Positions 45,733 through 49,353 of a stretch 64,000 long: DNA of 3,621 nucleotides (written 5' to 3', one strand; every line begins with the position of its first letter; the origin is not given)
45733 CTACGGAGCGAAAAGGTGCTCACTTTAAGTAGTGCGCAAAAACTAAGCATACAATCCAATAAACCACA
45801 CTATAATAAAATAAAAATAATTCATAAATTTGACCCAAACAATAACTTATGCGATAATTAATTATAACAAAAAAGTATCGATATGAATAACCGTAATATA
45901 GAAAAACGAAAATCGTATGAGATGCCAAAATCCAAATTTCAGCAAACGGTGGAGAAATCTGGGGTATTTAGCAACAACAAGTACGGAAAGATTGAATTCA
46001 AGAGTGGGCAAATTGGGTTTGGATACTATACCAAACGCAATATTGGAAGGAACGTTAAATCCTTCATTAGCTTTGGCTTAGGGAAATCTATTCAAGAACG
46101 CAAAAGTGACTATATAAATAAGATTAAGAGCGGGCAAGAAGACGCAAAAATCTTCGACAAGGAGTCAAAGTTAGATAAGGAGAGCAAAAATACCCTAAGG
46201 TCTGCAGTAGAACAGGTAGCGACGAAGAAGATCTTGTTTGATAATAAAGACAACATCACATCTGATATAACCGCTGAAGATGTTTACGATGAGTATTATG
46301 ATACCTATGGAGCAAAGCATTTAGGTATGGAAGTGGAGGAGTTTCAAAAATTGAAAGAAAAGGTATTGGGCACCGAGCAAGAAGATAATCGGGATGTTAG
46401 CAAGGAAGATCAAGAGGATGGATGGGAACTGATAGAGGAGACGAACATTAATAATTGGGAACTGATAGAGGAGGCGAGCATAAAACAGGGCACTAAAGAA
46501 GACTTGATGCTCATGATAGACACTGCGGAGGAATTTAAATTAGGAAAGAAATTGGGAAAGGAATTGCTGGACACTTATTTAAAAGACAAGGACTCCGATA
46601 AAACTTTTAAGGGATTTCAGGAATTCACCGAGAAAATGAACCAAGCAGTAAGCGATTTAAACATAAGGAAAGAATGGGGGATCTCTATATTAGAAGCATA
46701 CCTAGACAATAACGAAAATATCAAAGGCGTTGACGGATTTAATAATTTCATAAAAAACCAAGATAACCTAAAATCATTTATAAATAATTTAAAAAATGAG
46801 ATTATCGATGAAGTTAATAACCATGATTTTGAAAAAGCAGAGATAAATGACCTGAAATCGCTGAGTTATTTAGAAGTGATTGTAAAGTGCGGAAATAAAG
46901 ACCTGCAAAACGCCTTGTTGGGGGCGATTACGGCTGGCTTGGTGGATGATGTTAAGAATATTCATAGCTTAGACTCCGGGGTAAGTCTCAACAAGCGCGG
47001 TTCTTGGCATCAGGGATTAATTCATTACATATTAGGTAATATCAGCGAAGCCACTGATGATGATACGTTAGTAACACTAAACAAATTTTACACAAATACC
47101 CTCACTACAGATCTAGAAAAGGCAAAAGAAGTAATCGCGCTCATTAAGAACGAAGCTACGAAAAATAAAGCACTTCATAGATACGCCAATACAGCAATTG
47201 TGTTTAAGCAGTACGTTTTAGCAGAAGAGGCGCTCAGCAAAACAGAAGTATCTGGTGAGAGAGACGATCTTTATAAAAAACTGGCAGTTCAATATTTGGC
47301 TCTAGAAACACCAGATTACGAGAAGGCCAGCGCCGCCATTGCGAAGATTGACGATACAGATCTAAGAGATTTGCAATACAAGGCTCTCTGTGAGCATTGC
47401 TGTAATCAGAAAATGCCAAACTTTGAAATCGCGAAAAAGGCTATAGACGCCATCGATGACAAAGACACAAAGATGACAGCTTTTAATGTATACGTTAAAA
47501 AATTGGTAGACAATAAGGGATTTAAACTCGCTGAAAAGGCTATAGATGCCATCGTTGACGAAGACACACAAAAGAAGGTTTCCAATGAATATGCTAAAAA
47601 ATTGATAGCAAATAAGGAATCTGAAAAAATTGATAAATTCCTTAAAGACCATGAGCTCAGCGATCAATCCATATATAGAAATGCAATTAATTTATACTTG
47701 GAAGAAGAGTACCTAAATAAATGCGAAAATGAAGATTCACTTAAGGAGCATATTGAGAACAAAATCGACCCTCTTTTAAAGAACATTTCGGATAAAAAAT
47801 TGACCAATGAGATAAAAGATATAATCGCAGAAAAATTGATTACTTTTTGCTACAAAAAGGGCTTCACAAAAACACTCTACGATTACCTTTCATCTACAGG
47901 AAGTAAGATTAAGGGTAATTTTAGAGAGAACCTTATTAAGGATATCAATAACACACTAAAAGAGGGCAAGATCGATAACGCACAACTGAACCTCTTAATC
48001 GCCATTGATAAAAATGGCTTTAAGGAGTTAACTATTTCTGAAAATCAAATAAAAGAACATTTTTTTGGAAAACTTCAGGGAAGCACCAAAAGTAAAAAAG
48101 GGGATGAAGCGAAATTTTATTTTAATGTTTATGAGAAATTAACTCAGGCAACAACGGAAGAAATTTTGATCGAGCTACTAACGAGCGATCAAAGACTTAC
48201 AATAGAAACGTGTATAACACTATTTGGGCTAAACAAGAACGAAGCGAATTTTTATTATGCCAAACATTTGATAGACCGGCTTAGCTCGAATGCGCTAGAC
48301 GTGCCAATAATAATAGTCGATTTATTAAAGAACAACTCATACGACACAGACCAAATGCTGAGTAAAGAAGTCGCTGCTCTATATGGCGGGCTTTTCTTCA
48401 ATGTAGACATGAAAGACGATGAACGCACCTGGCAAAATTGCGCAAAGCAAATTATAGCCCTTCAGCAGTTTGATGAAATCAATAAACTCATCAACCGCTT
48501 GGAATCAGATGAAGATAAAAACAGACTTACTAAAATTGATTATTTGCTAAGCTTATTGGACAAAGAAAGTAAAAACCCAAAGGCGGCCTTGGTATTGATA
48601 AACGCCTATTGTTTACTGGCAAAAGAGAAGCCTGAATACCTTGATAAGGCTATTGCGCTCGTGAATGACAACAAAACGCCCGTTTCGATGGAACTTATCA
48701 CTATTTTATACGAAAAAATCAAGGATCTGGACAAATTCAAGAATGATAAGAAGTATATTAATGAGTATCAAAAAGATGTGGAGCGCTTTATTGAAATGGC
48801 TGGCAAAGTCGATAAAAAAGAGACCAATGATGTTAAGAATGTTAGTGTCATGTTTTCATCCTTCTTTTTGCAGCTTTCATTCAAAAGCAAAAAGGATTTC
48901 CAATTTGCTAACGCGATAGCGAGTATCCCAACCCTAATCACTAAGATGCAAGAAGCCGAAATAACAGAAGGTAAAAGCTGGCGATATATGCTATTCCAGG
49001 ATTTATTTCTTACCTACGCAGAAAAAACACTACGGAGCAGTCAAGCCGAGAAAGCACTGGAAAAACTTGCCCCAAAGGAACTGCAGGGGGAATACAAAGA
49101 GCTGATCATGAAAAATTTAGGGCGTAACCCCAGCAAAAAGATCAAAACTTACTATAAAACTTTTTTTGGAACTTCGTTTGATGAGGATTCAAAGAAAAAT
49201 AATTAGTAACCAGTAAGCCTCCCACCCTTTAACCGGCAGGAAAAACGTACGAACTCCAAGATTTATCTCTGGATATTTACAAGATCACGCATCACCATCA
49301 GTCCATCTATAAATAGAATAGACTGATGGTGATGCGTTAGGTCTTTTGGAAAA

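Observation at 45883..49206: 1107-aa AT-rich helical-repeat protein with the same N-terminal module: a modular, domain-swapped paralog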

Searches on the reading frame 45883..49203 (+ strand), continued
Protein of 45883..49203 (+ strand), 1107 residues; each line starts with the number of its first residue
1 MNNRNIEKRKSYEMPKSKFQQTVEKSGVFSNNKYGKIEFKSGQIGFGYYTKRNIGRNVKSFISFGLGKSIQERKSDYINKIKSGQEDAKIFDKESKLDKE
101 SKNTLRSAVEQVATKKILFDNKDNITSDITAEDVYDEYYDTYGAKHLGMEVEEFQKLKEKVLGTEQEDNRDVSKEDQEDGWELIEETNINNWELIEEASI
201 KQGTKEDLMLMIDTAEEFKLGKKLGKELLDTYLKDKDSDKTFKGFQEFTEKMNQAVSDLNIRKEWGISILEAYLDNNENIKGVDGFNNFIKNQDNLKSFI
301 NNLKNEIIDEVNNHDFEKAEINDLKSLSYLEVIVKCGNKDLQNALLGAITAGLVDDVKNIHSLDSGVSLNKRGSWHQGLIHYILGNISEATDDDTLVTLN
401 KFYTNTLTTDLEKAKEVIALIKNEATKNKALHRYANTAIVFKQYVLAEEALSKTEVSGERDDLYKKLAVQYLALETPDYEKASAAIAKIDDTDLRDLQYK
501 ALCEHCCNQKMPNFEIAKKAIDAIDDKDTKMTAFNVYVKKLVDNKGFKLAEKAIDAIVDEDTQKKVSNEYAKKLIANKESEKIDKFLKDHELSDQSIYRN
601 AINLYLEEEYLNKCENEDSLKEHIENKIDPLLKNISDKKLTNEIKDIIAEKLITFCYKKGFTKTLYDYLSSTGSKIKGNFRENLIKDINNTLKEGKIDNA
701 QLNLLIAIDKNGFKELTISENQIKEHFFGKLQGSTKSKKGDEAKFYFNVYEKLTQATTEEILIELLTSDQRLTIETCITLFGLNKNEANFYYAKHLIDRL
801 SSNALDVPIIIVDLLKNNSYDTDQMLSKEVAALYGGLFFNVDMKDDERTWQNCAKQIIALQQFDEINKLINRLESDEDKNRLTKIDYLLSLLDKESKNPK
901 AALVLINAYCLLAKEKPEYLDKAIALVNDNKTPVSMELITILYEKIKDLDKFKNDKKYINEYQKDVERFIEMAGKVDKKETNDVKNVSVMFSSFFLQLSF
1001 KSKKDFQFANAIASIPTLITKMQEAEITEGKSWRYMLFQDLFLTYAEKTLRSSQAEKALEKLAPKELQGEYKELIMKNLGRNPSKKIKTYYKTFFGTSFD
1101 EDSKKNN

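Call 53: fold_search(model_id=the predicted structure, library=pdb)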
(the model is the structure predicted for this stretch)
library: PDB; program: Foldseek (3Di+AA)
matches with E <= 10: 1146; with E <= 0.001: 39
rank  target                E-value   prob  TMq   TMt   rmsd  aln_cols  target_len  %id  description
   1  8q9t_E                4.8e-05  1.00  0.11  0.11  37.0      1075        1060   14  CryoEM structure of a S. Cerevisiae Ski238 complex bound to RNA (released 2023-11-29)
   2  7q4o_A                1.6e-04  1.00  0.13  0.15  35.7       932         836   12  Substrate-bound A-like U2 snRNP (released 2022-03-30)
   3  7xn7_q                2.0e-04  1.00  0.11  0.13  29.9       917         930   12  RNA polymerase II elongation complex containing Spt4/5, Elf1, Spt6, Spn1 and Paf1C (released 2022-09-07)
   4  4buj_F                2.0e-04  0.97  0.11  0.10  48.2      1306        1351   13  Crystal structure of the S. cerevisiae Ski2-3-8 complex (released 2013-08-28)
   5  8cmk_A                2.9e-04  1.00  0.15  0.16  30.6      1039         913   10  Transportin-3 TNPO3 in complex with RSY region of CIRBP (released 2024-03-06)
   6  9n73_LM               3.1e-04  0.99  0.14  0.11  52.5      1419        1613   12  SSU processome maturation and disassembly, State G (released 2025-10-29)
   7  8fgw_D                3.2e-04  0.99  0.12  0.11  39.7      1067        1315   11  Human IFT-A complex structures provide molecular insights into ciliary transport (released 2023-02-22)
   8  7mqa_LM               3.2e-04  0.94  0.10  0.07  59.7      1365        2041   10  Cryo-EM structure of the human SSU processome, state post-A1 (released 2021-09-22)
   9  6qx9_B1               3.3e-04  1.00  0.14  0.16  34.2       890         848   11  Structure of a human fully-assembled precatalytic spliceosome (pre-B complex). (released 2019-04-17)
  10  7wtz_K                3.5e-04  1.00  0.16  0.17  23.1       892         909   11  Cryo-EM structure of a human pre-40S ribosomal subunit - State RRP12-B2 (released 2022-10-19)
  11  7q3l_A                3.6e-04  1.00  0.15  0.18  29.4       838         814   13  Human 17S U2 snRNP 5' domain (released 2022-03-30)
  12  9j0a_D                3.7e-04  1.00  0.15  0.17  22.8       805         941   11  Complex structure of ANKRD11/STAG2/RAD21 (released 2025-03-19)
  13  6q84_A                3.9e-04  0.97  0.11  0.11  34.7      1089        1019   12  Crystal structure of RanGTP-Pdr6-eIF5A export complex (released 2019-05-01)
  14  9ogn_C                4.0e-04  1.00  0.15  0.15  34.3      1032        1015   11  Crystal Structure of KPT396 in complex with CRM1-Ran-RanBP1 (released 2025-11-26)
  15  7dkh_I                4.0e-04  0.99  0.11  0.13  29.5       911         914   12  Crystal structure of the Ctr9/Paf1/Cdc73/Rtf1 quaternary complex (released 2021-11-24)
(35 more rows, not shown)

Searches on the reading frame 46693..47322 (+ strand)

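Call 56: search_protein_families(library=pfam, proteins=[window:46693-47322:+], max_evalue=10)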
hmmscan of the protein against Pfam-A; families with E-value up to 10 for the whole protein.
window:46693-47322:+ (210 aa): 3 families
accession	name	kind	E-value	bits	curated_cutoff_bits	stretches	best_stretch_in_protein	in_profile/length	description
PF24722.1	DUF7674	-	0.0027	18.2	27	1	23-75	24-71/111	Domain of unknown function (DUF7674)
PF09188.15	DUF1951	-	0.068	13.5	24.4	1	139-170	35-66/137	Domain of unknown function (DUF1951)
PF24423.1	OVT1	-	2.7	8.9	30.9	1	133-198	30-95/100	Major antigen, helical domain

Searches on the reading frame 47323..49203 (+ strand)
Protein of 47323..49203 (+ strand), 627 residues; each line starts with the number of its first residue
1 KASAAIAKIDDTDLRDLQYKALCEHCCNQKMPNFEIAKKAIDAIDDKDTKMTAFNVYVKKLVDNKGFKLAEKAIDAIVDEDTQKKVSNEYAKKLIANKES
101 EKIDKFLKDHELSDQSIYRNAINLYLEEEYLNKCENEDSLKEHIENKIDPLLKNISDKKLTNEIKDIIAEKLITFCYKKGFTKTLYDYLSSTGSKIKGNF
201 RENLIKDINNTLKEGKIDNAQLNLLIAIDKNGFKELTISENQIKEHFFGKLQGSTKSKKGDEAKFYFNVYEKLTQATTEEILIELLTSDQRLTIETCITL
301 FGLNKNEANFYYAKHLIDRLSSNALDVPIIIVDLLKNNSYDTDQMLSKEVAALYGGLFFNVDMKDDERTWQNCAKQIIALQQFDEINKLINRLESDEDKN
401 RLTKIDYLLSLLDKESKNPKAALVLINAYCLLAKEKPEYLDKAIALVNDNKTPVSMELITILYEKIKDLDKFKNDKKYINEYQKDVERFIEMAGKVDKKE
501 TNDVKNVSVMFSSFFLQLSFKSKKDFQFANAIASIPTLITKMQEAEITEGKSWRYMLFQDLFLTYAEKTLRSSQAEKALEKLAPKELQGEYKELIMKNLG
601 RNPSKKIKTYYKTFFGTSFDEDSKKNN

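Call 56: search_protein_families(library=pfam, proteins=[window:47323-49203:+], max_evalue=10)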
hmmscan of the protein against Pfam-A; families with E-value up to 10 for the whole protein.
window:47323-49203:+ (627 aa): 4 families
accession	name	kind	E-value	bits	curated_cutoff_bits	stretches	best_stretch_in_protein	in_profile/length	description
PF11517.13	Nab2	-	0.019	15.7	25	1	454-482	6-34/101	Nuclear abundant poly(A) RNA-bind protein 2 (Nab2)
PF02840.20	Prp18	-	0.42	11.1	32.5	1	132-189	26-82/143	Prp18 domain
PF13963.11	Transpos_assoc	-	1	10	27.7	0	475-501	7-32/74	Transposase-associated domain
PF04286.17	DUF445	-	5.1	7.3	33.8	1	30-213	119-301/368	Protein of unknown function (DUF445)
